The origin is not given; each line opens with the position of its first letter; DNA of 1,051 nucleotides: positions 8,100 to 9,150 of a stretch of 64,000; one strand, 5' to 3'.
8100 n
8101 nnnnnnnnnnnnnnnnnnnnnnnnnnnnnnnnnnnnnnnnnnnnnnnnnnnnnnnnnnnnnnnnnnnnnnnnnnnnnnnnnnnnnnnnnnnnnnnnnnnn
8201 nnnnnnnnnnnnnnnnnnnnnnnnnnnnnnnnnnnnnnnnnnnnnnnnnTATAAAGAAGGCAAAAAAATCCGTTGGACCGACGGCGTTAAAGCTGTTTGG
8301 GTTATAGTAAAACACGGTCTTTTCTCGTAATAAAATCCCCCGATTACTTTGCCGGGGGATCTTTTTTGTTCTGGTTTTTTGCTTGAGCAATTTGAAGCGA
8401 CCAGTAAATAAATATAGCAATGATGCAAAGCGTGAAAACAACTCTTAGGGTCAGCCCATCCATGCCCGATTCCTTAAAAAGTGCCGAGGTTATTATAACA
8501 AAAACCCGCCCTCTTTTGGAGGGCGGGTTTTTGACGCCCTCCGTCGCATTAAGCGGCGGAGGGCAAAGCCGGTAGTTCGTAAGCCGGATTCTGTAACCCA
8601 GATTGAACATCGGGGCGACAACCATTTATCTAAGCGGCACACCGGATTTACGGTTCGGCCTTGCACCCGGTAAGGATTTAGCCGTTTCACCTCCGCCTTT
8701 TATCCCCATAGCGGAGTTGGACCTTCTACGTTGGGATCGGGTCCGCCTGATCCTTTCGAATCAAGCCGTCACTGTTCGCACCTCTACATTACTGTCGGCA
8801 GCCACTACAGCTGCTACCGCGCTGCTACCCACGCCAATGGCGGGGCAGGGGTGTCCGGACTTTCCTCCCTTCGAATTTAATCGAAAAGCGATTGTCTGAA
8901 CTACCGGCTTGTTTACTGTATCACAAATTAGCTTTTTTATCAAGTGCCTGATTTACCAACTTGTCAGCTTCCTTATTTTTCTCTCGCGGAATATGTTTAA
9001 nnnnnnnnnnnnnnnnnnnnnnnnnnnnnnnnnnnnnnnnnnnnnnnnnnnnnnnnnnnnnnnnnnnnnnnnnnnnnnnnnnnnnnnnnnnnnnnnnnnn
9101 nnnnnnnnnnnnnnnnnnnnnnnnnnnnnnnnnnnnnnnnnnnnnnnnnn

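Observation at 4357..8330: Tandem GT-C membrane glycosyltransferase paralogs coupled to a Dpm1-like GT2: a candidate polyprenol-phosphate-dependent protein/glycan glycosylation module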

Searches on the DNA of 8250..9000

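Call 41: search_rna_families(source=window, start=8250, end=9000, threshold=evalue, max_evalue=1)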
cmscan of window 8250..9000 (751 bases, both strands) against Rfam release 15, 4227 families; matches with E-value up to 1: 13.
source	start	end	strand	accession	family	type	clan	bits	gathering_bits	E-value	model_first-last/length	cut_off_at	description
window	8565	8907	-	RF00010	RNaseP_bact_a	Gene; ribozyme;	CL00002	73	100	3.7e-22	1-367/367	no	Bacterial RNase P class A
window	8498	8592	-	RF00106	RNAI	Gene; antisense;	-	32.5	47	0.00045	1-102/102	no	RNAI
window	8498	8565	-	RF02450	ncr1175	Gene; sRNA;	-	22.7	60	0.13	1-110/110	no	Bacillus sRNA ncr1175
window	8329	8472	-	RF02452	ncr1575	Gene; sRNA;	-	22.7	60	0.8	1-212/212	no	Bacillus sRNA ncr1575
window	8492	8574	-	RF01772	rnk_pseudo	Cis-reg; leader;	-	22.6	55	0.23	1-108/108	no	Pseudomonas rnk leader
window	8328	8426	-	RF00514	His_leader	Cis-reg; leader;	-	21.8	49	0.39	1-126/126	no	Histidine operon leader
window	8456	8531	+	RF02607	AbsR25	Gene; sRNA;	-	21.1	47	0.37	1-164/164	no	Acinetobacter sRNA 25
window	8496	8575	-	RF00506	Thr_leader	Cis-reg; leader;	-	19.7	55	0.42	1-118/118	no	Threonine operon leader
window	8496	8549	-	RF02063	STnc350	Gene; sRNA;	-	19.3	60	0.71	1-68/68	no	Salmonella enterica sRNA STnc350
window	8438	8531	+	RF00624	P9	Gene;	-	16.4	43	0.83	1-74/74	no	Pseudomonas sRNA P9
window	8642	8701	+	RF02353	BjrC68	Gene; sRNA;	-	16.1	39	0.21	1-82/82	no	Bradyrhizobiaceae sRNA BjrC68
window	8495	8572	-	RF02837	anti-hemB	Gene; sRNA;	-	15.1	49.5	0.98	1-81/81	no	Burkholderia RNA 7 (anti-hemB)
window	8503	8529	+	RF02634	EF3314_EF3315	Gene; sRNA;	-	14.7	100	0.96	71-97/141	no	Enterococcus sRNA EF3314_EF3315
